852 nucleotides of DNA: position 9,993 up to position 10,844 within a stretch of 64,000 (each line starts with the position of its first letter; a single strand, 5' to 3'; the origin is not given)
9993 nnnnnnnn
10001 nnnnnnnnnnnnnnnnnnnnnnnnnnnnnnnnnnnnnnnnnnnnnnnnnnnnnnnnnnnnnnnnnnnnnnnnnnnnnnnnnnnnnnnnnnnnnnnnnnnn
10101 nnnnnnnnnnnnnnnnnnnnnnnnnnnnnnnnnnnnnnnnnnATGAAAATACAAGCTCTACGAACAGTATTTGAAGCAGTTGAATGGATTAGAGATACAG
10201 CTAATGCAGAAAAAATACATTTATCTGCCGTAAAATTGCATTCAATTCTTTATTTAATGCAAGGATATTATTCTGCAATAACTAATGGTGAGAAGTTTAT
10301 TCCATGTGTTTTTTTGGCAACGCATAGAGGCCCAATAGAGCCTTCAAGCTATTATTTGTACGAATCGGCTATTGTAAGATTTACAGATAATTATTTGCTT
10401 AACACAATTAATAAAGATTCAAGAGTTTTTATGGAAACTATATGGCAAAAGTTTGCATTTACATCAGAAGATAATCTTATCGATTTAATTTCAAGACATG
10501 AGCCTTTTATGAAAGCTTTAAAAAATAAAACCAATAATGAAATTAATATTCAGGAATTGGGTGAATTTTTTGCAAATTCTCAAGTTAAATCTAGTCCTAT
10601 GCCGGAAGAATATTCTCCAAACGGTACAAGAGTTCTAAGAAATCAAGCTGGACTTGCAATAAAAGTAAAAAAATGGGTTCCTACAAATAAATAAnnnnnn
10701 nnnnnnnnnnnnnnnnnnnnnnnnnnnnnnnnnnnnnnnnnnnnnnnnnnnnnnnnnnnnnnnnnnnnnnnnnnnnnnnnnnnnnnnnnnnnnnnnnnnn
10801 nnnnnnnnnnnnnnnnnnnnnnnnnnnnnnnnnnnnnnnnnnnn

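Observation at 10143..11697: Panacea (DUF4065) domain protein followed by an uncharacterised membrane-anchored protein: candidate PanA-type TA or adaptor module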

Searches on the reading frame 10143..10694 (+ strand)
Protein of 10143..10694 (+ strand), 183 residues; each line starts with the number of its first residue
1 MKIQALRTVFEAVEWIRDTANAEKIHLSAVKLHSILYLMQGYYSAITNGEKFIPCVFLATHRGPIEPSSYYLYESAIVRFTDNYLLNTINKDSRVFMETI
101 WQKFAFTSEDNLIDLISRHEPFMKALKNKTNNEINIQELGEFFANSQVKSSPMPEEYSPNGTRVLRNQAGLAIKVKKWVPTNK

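Call 3: search_protein_families(library=pfam, proteins=[window:10143-10694:+], max_evalue=1)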
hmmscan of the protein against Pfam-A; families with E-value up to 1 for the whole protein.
window:10143-10694:+ (183 aa): 3 families
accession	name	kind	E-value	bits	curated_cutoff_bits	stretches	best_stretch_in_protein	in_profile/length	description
PF13274.11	SocA_Panacea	-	0.0015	19.9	25.7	1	35-120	4-110/113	Antitoxin SocA-like, Panacea domain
PF23150.1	CFAP61_dimer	-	0.099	13.4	27.9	1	81-146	51-114/119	CFAP61 dimerisation domain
PF13887.11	MYRF_ICA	-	0.23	11.1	24.1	1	88-100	2-13/36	Myelin regulatory factor ICA domain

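Call 4: search_protein_families(library=ncbifam, proteins=[window:10143-10694:+], max_evalue=1)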
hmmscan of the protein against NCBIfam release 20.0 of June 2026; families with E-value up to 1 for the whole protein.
window:10143-10694:+ (183 aa): 3 families
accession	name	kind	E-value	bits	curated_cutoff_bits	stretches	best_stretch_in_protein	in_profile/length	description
NF047745.1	SocA_antitoxin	equivalog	0.015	15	190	1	17-74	11-67/176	type VI toxin-antitoxin system SocA family antitoxin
NF008672.1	PRK11677.1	equivalog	0.11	12.5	150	1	85-147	62-110/133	Z-ring associated protein ZapG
TIGR02482.1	PFKA_ATP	equivalog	0.17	10.9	371.35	0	5-24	141-160/301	6-phosphofructokinase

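Call 5: find_homologous_proteins(query=window:10143-10694:+, max_evalue=0.001)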
Query window:10143-10694:+ (183 aa): 1 proteins with E <= 0.001 among 17 candidates.
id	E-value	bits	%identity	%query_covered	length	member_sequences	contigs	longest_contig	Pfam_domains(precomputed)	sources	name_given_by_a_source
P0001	1.7e-117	407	100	100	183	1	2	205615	-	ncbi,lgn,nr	ncbi:MAG: hypothetical protein MJ247_00620 [Alphaproteobacteria bacterium]|nr:hypothetical protein [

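Call 17: find_homologous_proteins(query=A1, max_evalue=0.001)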
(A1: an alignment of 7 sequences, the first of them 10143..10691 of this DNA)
Query A1 (7 sequences) (183 aa, profile of the alignment): 52 proteins with E <= 0.001 among 984 candidates.
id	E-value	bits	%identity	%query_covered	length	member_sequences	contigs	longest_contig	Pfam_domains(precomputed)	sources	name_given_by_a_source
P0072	9.8e-90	317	39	100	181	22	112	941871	-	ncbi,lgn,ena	-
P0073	2.8e-88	312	42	100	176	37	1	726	-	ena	-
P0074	2.9e-87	309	38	100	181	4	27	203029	-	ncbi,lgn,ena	-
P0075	2.1e-86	306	39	100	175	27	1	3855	-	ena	-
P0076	1.6e-85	303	38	100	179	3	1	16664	-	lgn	-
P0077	9.6e-84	298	38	100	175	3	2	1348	-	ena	-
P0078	1.2e-83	297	44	100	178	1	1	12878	-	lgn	-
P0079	3.7e-83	296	39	100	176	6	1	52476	-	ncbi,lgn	-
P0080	8.4e-83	295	37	100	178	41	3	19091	-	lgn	-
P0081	1.2e-82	294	39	100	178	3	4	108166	-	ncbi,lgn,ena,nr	ncbi:MAG: hypothetical protein IJ752_06460 [Alphaproteobacteria bacterium]|nr:hypothetical protein [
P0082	2.6e-82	293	38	100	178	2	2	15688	-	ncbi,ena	-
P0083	5.3e-82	292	39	100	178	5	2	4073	-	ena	-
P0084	1.3e-81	291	32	98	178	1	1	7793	-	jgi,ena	-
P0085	1.8e-81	290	38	100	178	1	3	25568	-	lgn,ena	-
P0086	4.6e-81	289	40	100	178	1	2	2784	-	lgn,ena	-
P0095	3.1e-79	283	37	98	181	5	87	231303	-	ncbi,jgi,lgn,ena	ncbi:MAG: Panacea domain-containing protein [Alphaproteobacteria bacterium]|jgi:uncharacterized phag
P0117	1.4e-50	190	27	96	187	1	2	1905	-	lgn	-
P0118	5.3e-45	171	29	97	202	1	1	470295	-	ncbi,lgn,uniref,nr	ncbi:hypothetical protein IHV25_03210 [Phaeovibrio sulfidiphilus]|uniref:Antitoxin SocA-like Panacea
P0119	7.3e-44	168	31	96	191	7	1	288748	-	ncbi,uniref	ncbi:Panacea domain-containing protein [Terasakiella sp.]|uniref:Panacea domain-containing protein n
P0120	2.7e-38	150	28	94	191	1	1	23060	-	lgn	-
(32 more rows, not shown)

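Call 19: find_encoding_contigs(protein=P0118, flank=7000, max_places=2)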
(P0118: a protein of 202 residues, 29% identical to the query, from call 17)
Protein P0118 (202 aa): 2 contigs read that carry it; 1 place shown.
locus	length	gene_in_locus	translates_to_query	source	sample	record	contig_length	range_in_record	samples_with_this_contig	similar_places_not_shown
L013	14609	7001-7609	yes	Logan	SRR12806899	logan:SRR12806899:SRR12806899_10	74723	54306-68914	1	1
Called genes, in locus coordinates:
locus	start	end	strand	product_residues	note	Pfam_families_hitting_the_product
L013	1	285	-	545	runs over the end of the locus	PF12501:DUF3708, PF00528:BPD_transp_1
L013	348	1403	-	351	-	PF12849:PBP_like_2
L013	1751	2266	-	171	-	PF00156:Pribosyltran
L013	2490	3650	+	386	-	PF10098:DUF2336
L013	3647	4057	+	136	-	-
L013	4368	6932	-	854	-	PF11739:YdbH-like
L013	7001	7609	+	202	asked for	-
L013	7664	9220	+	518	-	PF01180:DHO_dh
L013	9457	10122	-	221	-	PF03379:CcmB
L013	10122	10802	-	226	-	PF00005:ABC_tran, PF02463:SMC_N (faint), PF13304:AAA_21 (weak)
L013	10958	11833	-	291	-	PF01435:Peptidase_M48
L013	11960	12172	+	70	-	PF07896:DUF1674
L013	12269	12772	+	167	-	PF00565:SNase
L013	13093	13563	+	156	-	PF00011:HSP20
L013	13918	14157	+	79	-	-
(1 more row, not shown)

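Call 20: find_encoding_contigs(protein=P0119, flank=7000, max_places=2)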
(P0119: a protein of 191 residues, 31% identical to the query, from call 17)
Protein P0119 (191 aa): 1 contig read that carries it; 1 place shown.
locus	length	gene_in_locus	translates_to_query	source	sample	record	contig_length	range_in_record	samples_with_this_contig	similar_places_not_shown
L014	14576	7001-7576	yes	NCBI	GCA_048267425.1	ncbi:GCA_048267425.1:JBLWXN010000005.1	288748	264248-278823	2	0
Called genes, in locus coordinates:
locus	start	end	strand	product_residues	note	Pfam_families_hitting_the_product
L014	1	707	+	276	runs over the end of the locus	PF00494:SQS_PSY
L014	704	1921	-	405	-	PF00291:PALP, PF01842:ACT (weak)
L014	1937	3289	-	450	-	PF01134:GIDA, PF01266:DAO (faint)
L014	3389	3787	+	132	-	PF00581:Rhodanese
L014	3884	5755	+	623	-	PF05170:AsmA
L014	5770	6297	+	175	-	-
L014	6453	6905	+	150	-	-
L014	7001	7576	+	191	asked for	-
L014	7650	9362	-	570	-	PF00361:Proton_antipo_M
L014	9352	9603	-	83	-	-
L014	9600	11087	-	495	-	PF00662:Proton_antipo_N (weak), PF00361:Proton_antipo_M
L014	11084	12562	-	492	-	PF10125:NADHdeh_related (weak), PF00361:Proton_antipo_M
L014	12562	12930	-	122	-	PF00420:Oxidored_q2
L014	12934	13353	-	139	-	PF04039:MnhB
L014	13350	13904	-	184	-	PF13244:MbhD, PF20501:MbhE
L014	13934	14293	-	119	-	PF03334:PhaG_MnhG_YufB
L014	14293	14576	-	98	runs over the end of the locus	PF04066:MrpF_PhaF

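Call 21: search_protein_families(library=pfam, alignment_id=A2, max_evalue=0.1)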
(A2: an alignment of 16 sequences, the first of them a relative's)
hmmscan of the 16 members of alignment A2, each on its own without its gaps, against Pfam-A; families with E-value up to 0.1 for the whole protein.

A. member 1, P0001 (183 aa): 2 families
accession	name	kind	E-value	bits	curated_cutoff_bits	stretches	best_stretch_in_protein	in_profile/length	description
PF13274.11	SocA_Panacea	-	0.0015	19.9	25.7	1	35-120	4-110/113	Antitoxin SocA-like, Panacea domain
PF23150.1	CFAP61_dimer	-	0.099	13.4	27.9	0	81-146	51-114/119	CFAP61 dimerisation domain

B. families by the number of members that match (of 16 scanned): 3 families
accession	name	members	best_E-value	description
PF13274.11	SocA_Panacea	14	4.5e-06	Antitoxin SocA-like, Panacea domain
PF13193.12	AMP-binding_C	1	0.0045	AMP-binding enzyme C-terminal domain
PF23150.1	CFAP61_dimer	1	0.099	CFAP61 dimerisation domain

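Call 25: find_related_loci(query=A2, collection=genome_contigs, flank=8000)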
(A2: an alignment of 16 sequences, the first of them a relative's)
Query A2 (183 aa) in genome_contigs; peptide patterns used: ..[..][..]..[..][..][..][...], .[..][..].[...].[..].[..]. (x = any residue, [..] = any of these).
270 stretches matched a pattern; 212 encode a relative of the query (tblastn E <= 1e-3); the best 80 are kept; 80 distinct loci.
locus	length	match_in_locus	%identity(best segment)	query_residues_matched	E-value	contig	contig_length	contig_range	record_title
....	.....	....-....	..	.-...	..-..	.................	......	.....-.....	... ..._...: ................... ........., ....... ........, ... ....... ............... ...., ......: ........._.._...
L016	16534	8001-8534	38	1-183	9e-43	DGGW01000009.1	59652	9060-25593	MAG TPA_asm: Alphaproteobacteria bacterium UBA3864 UBA3864_contig_61791, whole genome shotgun sequence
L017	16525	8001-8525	40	1-183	2e-42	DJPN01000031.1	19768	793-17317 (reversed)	MAG TPA_asm: Alphaproteobacteria bacterium UBA6411 UBA6411_contig_6036, whole genome shotgun sequence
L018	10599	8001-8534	38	1-183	3e-42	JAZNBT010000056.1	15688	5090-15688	MAG: Alphaproteobacteria bacterium isolate T1900044741_TS20190207.MAGScoT_cleanbin_000004 SGB_2063_k141_2407500, whole g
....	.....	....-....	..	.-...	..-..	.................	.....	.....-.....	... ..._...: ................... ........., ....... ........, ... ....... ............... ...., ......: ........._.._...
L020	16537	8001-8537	38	1-183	5e-42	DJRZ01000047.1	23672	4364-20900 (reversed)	MAG TPA_asm: Alphaproteobacteria bacterium UBA6347 UBA6347_contig_2369, whole genome shotgun sequence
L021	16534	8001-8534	39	1-183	6e-42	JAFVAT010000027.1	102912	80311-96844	MAG: Alphaproteobacteria bacterium isolate RGIG5000 Roe_deer_Rumen-5__c3728, whole genome shotgun sequence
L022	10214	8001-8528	39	1-183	2e-41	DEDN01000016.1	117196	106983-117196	MAG TPA_asm: Alphaproteobacteria bacterium UBA2903 UBA2903_contig_9782, whole genome shotgun sequence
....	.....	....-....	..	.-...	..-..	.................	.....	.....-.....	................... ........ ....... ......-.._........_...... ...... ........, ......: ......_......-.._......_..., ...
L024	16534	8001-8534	38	1-183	5e-41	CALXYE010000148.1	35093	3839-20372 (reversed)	MAG: uncultured Alphaproteobacteria bacterium isolate E04__bin108 genome assembly, contig: E04__k127_2740739, whole geno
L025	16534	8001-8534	37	1-183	1e-40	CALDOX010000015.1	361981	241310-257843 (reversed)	MAG TPA_asm: uncultured Alphaproteobacteria bacterium isolate SRR6425755_bin.60_CONCOCT_v1.1_MAG genome assembly, contig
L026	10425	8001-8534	38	1-183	4e-41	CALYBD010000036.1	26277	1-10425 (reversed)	MAG: uncultured Alphaproteobacteria bacterium isolate BRZ_CT__bin99 genome assembly, contig: BRZ_CT__NODE_2433_length_26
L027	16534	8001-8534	38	1-183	7e-41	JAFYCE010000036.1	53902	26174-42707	MAG: Alphaproteobacteria bacterium isolate RGIG6957 Sheep_Rumen.Co__c1017698, whole genome shotgun sequence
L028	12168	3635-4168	39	1-183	1e-40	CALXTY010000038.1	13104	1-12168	MAG: uncultured Alphaproteobacteria bacterium isolate BRZ_DM__bin96 genome assembly, contig: BRZ_DM__NODE_6328_length_13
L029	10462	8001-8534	39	1-183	2e-40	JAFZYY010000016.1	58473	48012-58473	MAG: Alphaproteobacteria bacterium isolate RGIG8225 Water_buffalos_Rumen-5__c768655, whole genome shotgun sequence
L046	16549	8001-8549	29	2-183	7e-25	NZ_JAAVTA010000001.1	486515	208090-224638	Haematospirillum sp. H1815 H1815_1, whole genome shotgun sequence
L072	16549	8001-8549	27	1-183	3e-23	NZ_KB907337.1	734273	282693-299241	Novispirillum itersonii subsp. itersonii ATCC 12639 G365DRAFT_scaffold00001.1, whole genome shotgun sequence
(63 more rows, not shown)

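Call 33: search_solved_structures(query=A2, max_evalue=10, show_alignments=2)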
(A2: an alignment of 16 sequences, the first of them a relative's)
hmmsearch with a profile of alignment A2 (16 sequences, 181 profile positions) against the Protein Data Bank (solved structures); distinct sequences matched with E-value up to 10: 0.

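Call 40: predict_structure(alignment_id=A2)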
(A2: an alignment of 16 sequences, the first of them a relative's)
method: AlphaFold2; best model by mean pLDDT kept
length: 183 residues; sequences in the alignment: 16
mean_pLDDT: 83.7   pTM: 0.75
mean pLDDT of the five models: 83.7, 82.6, 81.0, 80.7, 80.5
residues with pLDDT >= 90: 119; 70-90: 20; 50-70: 34; < 50: 10
segments of 3 or more residues with pLDDT < 50: 150-158
pLDDT, mean of each block of 10 residues (from residue 1): 88 93 94 97 95 96 92 67 66 95 95 95 95 96 78 42 65 65 59
secondary structure, 60 per line:
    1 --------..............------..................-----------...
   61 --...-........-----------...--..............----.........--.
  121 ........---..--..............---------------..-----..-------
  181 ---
elements in order: H9-22 H29-46 E58-60 E63-65 H67-74 H91-104 H109-117 H120-128 H136-149

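Call 44: fold_search(model_id=the predicted structure, library=pdb)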
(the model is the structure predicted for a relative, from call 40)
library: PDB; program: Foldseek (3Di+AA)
matches with E <= 10: 71; with E <= 0.001: 0
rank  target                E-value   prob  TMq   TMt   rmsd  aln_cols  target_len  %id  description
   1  5cof                  1.2e+00  0.10  0.22  0.23  14.0       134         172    5  Crystal structure of Uncharacterised protein Q1R1X2 from Escherichia coli UTI89 (released 2016-02-03)
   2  6wej_A                1.5e+00  0.01  0.11  0.06  17.1       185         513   11  Structure of cGMP-unbound WT TAX-4 reconstituted in lipid nanodiscs (released 2020-06-03)
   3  2z3r_C                2.5e+00  0.02  0.18  0.23  10.5       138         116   12  Crystal structure of the IL-15/IL-15Ra complex (released 2007-09-04)
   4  7lxt_E                2.7e+00  0.02  0.18  0.15  20.0       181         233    7  Structure of Plasmodium falciparum 20S proteasome with bound bortezomib (released 2021-09-22)
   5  4dke_A                3.0e+00  0.04  0.19  0.22  14.6       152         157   12  Crystal Structure of Human Interleukin-34 Bound to FAb1.1 (released 2012-04-11)
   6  1sgm_A                3.2e+00  0.03  0.18  0.18  11.2       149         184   13  Crystal Structure of Hypothetical Protein YXAF (released 2004-08-17)
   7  8g6f_E                3.4e+00  0.02  0.19  0.15  20.1       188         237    9  Structure of the Plasmodium falciparum 20S proteasome beta-6 A117D mutant complexed with inhibitor WLW-vs (released 2023-12-20)
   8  2z3q_A                3.4e+00  0.02  0.13  0.19  13.6       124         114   11  Crystal structure of the IL-15/IL-15Ra complex (released 2007-09-04)
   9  5civ                  3.6e+00  0.04  0.24  0.26  16.6       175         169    8  Sibling Lethal Factor Precursor - DfsB (released 2016-02-03)
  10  6bop_D                3.6e+00  0.02  0.18  0.10  14.1       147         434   12  Crystal structure of 2-methylcitrate synthase from Aspergillus fumigatus (released 2018-11-28)
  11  6bal_B                3.6e+00  0.02  0.14  0.09  13.7       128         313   11  2.1 Angstrom Resolution Crystal Structure of Malate Dehydrogenase from Haemophilus influenzae in Complex with L-Malate (released 2017-10-25)
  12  8g6e_E                4.1e+00  0.02  0.19  0.15  20.0       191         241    9  Structure of the Plasmodium falciparum 20S proteasome complexed with inhibitor TDI-8304 (released 2023-12-20)
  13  7p4g_C                4.3e+00  0.02  0.19  0.13  15.1       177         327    8  Rabbit Muscle L-lactate dehydrogenase in complex with citrate (released 2022-05-18)
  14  2ptr_A                4.3e+00  0.02  0.16  0.08  16.4       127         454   16  Crystal structure of Escherichia coli adenylosuccinate lyase mutant H171A with bound adenylosuccinate substrate (released 2007-07-03)
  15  4okh_B                4.6e+00  0.01  0.14  0.15  16.2       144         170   15  Crystal structure of calpain-3 penta-EF-hand domain (released 2014-05-28)
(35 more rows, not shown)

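Call 65: search_protein_families(library=padloc, proteins=[window:10143-10694:+], max_evalue=0.1)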
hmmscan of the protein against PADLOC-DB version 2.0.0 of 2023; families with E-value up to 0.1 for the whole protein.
window:10143-10694:+ (183 aa): 0 families

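Call 66: search_protein_families(library=phrogs, proteins=[window:10143-10694:+], max_evalue=0.1)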
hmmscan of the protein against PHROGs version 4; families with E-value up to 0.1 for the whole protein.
window:10143-10694:+ (183 aa): 3 families
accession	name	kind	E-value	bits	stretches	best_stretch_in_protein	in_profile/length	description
phrog_1281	-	unknown function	4.2e-10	40.6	1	8-160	9-167/195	-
phrog_10390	-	unknown function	0.00026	21.6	1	12-147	154-295/299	-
phrog_29537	-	unknown function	0.02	16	1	62-102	31-72/87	-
